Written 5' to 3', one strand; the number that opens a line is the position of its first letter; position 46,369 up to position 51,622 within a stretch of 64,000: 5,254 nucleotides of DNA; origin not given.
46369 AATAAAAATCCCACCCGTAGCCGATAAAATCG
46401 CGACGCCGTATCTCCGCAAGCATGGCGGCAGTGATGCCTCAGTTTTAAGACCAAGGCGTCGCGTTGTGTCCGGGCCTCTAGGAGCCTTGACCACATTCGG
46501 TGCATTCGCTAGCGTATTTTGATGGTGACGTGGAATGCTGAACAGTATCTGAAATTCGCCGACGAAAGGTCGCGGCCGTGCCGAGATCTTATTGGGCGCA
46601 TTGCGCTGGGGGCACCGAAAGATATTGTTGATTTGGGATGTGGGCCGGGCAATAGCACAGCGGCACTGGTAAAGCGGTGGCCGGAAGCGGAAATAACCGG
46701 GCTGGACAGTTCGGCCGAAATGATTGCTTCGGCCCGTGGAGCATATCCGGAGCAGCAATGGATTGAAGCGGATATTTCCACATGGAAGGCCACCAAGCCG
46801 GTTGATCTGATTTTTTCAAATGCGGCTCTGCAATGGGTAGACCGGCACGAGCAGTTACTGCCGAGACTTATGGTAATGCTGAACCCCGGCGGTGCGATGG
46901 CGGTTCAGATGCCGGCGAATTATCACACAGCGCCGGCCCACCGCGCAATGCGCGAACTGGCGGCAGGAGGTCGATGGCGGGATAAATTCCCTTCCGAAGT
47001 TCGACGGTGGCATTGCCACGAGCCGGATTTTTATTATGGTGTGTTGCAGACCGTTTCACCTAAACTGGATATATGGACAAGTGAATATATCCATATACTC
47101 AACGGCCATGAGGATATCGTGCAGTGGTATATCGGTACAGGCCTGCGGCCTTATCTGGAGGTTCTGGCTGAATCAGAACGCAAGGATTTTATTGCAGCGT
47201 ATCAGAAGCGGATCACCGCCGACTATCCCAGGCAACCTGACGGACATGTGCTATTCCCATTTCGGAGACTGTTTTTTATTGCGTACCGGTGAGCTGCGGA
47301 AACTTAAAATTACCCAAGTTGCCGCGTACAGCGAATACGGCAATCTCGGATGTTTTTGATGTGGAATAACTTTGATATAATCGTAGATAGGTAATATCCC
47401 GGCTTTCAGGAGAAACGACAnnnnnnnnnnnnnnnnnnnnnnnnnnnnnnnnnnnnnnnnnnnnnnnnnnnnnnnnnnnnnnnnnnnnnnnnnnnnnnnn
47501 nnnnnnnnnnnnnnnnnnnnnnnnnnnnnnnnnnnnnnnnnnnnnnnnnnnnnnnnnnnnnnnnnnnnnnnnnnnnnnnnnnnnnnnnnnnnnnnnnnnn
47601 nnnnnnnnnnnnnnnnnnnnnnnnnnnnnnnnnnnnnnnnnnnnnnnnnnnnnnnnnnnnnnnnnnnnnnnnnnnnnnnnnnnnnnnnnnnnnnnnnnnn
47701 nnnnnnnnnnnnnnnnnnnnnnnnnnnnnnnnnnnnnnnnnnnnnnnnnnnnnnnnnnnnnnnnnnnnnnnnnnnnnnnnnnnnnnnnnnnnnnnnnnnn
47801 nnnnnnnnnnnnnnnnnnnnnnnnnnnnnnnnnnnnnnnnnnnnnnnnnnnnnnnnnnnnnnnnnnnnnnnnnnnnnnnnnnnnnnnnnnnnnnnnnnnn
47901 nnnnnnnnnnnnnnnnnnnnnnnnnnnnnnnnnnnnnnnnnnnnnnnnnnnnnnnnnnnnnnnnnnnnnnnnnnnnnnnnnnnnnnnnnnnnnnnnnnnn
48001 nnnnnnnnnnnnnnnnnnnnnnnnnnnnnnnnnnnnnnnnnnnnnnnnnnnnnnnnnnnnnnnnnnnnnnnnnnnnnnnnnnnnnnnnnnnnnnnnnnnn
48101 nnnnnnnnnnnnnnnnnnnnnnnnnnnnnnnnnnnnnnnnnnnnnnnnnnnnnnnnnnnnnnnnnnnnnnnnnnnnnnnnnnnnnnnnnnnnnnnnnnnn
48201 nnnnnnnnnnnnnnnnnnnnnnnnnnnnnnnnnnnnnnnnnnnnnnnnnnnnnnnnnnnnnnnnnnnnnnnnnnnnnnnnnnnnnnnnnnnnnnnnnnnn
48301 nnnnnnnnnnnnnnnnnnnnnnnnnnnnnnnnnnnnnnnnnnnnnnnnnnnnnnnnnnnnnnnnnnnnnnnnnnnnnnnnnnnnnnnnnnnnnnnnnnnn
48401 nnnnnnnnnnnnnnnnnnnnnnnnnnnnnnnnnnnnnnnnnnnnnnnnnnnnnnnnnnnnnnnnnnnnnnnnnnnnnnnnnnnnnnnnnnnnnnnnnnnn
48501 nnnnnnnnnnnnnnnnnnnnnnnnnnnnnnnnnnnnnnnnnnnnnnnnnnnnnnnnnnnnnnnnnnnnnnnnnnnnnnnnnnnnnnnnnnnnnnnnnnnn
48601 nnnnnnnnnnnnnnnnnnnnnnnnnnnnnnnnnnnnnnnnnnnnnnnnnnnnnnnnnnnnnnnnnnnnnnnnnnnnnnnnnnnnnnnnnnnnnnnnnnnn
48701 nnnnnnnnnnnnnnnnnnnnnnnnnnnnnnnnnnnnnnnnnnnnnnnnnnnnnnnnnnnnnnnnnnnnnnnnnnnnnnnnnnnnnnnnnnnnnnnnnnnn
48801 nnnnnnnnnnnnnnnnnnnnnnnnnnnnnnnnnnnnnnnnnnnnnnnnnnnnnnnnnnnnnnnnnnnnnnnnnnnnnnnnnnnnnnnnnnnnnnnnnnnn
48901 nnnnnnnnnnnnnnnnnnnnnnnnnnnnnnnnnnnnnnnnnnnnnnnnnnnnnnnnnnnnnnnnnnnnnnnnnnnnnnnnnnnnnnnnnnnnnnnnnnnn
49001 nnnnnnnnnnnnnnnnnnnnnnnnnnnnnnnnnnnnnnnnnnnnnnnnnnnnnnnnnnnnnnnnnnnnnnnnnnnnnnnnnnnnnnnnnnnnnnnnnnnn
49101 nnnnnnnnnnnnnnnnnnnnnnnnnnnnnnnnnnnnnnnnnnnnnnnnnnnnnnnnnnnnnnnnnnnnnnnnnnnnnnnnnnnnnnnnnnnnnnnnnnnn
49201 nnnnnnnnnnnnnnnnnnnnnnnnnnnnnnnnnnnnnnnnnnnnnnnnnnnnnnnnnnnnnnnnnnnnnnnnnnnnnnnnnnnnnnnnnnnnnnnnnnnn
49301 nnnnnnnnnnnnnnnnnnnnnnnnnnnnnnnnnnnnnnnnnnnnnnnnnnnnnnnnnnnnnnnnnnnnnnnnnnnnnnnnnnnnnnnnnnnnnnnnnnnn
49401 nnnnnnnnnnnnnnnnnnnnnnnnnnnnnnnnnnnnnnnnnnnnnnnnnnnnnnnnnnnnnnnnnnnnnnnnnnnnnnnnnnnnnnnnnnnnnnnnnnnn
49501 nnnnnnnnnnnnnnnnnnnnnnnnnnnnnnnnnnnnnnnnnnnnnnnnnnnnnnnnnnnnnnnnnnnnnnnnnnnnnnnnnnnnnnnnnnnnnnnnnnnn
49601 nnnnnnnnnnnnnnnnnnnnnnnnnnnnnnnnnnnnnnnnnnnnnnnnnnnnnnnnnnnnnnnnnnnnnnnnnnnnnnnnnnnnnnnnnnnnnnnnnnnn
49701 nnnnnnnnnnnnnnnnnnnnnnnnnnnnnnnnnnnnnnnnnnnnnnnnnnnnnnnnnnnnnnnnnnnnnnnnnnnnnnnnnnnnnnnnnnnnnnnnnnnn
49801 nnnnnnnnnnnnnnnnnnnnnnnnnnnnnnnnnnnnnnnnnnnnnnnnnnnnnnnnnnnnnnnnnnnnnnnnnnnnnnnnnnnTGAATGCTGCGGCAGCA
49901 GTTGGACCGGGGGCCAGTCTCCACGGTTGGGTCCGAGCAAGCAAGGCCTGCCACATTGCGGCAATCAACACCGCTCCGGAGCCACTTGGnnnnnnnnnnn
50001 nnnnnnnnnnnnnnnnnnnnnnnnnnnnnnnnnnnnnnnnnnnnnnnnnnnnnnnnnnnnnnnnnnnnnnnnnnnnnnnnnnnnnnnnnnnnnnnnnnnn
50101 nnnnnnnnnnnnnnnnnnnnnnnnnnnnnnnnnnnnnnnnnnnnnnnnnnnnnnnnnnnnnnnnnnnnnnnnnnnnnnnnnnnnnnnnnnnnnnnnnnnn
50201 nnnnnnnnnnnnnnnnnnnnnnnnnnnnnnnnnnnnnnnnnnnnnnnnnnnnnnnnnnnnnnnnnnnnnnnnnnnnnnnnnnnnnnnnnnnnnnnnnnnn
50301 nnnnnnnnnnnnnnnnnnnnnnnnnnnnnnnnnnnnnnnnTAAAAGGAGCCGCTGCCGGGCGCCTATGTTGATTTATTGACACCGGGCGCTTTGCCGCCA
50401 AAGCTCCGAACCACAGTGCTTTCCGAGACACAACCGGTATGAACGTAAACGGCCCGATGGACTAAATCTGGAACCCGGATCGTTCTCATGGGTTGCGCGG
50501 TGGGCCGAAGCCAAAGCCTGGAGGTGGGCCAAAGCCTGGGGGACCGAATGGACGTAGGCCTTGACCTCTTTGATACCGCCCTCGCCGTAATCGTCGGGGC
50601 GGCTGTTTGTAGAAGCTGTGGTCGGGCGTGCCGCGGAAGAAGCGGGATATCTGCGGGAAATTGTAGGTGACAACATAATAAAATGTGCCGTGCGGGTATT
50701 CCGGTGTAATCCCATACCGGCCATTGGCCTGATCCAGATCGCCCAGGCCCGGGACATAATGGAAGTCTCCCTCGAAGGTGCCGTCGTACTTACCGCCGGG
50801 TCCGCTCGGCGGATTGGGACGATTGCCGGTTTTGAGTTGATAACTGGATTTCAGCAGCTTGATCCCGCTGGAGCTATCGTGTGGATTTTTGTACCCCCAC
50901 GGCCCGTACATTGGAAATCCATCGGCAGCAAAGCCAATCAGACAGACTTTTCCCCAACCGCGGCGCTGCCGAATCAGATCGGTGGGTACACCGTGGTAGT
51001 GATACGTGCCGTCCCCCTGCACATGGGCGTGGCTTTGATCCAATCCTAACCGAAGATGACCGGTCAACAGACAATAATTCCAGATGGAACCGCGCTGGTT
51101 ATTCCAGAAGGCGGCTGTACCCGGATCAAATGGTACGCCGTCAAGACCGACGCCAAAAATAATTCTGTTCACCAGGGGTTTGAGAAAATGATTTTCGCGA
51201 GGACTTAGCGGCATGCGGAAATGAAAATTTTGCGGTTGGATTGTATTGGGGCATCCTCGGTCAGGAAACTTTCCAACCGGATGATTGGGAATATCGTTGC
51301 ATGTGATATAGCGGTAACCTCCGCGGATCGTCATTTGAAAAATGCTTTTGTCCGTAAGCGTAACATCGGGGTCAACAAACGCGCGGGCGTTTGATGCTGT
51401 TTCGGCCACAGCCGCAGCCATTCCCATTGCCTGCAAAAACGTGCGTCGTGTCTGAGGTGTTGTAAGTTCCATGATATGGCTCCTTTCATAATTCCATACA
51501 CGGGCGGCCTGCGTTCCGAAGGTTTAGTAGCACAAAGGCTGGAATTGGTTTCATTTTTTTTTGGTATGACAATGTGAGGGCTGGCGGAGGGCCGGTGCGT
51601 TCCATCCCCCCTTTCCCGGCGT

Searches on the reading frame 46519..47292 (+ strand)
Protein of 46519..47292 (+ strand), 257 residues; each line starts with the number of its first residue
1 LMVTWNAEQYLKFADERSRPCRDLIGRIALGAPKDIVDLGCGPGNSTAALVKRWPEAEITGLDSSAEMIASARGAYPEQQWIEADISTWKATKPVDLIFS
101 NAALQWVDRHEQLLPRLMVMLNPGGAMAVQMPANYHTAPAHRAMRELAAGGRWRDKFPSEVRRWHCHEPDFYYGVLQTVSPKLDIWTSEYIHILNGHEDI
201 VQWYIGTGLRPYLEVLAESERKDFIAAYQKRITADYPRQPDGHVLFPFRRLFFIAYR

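Call 81: search_protein_families(library=pfam, proteins=[window:46519-47292:+], max_evalue=0.001)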
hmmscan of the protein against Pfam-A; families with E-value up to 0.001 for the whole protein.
window:46519-47292:+ (257 aa): 6 families
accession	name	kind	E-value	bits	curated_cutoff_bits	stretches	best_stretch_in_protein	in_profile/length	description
PF13649.12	Methyltransf_25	-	8.1e-17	62.1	27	1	36-125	1-97/97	Methyltransferase domain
PF08241.18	Methyltransf_11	-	4.7e-15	56.4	21.2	1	37-128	1-94/95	Methyltransferase domain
PF13489.12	Methyltransf_23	-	4.6e-14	52.9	27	1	15-158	3-137/164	Methyltransferase domain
PF08242.18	Methyltransf_12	-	6.7e-13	49.6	30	1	37-126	1-97/98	Methyltransferase domain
PF13847.12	Methyltransf_31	-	1.6e-11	44.5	27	1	35-147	6-118/145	Methyltransferase domain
PF05175.20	MTS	-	4.8e-06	26.8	23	1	34-102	33-106/170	Methyltransferase small domain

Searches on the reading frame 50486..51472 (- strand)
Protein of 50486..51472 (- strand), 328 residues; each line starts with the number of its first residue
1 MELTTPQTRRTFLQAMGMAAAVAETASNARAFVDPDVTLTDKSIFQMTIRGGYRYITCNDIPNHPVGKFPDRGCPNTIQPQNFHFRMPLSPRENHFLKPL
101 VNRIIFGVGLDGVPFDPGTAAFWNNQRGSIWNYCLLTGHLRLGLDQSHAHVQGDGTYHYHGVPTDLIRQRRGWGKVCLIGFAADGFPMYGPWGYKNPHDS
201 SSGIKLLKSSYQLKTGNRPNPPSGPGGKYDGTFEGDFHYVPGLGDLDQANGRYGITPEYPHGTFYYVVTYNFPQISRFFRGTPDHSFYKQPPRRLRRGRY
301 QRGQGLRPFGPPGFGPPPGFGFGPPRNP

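Call 35: find_encoding_contigs(protein=window:50486-51472:-, flank=3000, max_places=10)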
Protein window:50486-51472:- (328 aa): 3 contigs read that carry it; 1 place shown.
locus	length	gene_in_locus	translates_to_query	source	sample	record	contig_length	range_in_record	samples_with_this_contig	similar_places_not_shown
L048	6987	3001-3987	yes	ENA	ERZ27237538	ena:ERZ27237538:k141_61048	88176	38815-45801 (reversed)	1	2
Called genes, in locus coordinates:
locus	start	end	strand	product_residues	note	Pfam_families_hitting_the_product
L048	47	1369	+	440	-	PF00180:Iso_dh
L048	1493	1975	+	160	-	PF00072:Response_reg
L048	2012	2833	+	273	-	PF01149:Fapy_DNA_glyco, PF06831:H2TH, PF06827:zf-FPG_IleRS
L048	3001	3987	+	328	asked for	PF14240:YHYH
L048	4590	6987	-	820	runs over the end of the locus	PF07944:Beta-AFase-like_GH127_cat, PF20736:Glyco_hydro127M, PF16375:DUF4986, PF20620:DUF6805 (weak)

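Call 68: find_homologous_proteins(query=window:50486-51472:-, max_evalue=1e-80)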
Query window:50486-51472:- (328 aa): 43 proteins with E <= 1e-80 among 4806 candidates.
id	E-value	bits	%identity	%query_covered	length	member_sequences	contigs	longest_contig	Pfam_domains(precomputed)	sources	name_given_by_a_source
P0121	3.8e-228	775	98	100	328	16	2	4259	PF14240.12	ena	-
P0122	1.4e-125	437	65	81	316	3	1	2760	PF14240.12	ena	-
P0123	4.0e-124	432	63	88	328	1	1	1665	PF14240.12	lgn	-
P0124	2.5e-123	430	64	87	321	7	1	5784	PF14240.12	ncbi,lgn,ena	-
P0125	2.2e-121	423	61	88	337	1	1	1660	PF14240.12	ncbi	-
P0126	5.0e-120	419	61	88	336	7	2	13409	PF14240.12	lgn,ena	-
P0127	7.8e-114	399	62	85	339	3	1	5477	PF14240.12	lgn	-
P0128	1.9e-111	391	60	90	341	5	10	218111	PF14240.12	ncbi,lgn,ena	-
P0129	2.0e-109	384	60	88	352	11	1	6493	PF14240.12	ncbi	-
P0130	4.5e-109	383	63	76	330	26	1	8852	PF14240.12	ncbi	-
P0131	5.4e-109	383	65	78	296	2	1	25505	PF14240.12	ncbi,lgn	-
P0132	9.4e-108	379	63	80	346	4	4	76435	PF14240.12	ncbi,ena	-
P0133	3.0e-87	311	53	78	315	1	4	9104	PF14240.12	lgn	-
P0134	2.1e-86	308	54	77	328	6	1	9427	PF14240.12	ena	-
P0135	8.1e-86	306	53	83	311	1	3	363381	PF14240.12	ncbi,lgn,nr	ncbi:MAG: YHYH protein [Candidatus Hydrogenedentes bacterium]|nr:YHYH protein [Candidatus Hydrogened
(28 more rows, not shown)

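Call 74: find_encoding_contigs(protein=P0121, flank=4000, max_places=6)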
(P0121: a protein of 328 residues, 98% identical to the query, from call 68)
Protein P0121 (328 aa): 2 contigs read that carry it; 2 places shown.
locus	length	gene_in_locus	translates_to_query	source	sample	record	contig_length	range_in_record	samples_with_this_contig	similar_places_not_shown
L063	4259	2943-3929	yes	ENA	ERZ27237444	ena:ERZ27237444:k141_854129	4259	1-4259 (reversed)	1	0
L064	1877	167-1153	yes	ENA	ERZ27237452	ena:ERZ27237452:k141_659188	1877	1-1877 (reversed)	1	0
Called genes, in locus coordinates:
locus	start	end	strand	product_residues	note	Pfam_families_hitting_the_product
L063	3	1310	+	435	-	?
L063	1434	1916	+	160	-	PF00072:Response_reg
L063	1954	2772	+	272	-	PF01149:Fapy_DNA_glyco, PF06831:H2TH, PF06827:zf-FPG_IleRS (weak)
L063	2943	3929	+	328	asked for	PF14240:YHYH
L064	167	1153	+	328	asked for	PF14240:YHYH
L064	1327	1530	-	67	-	-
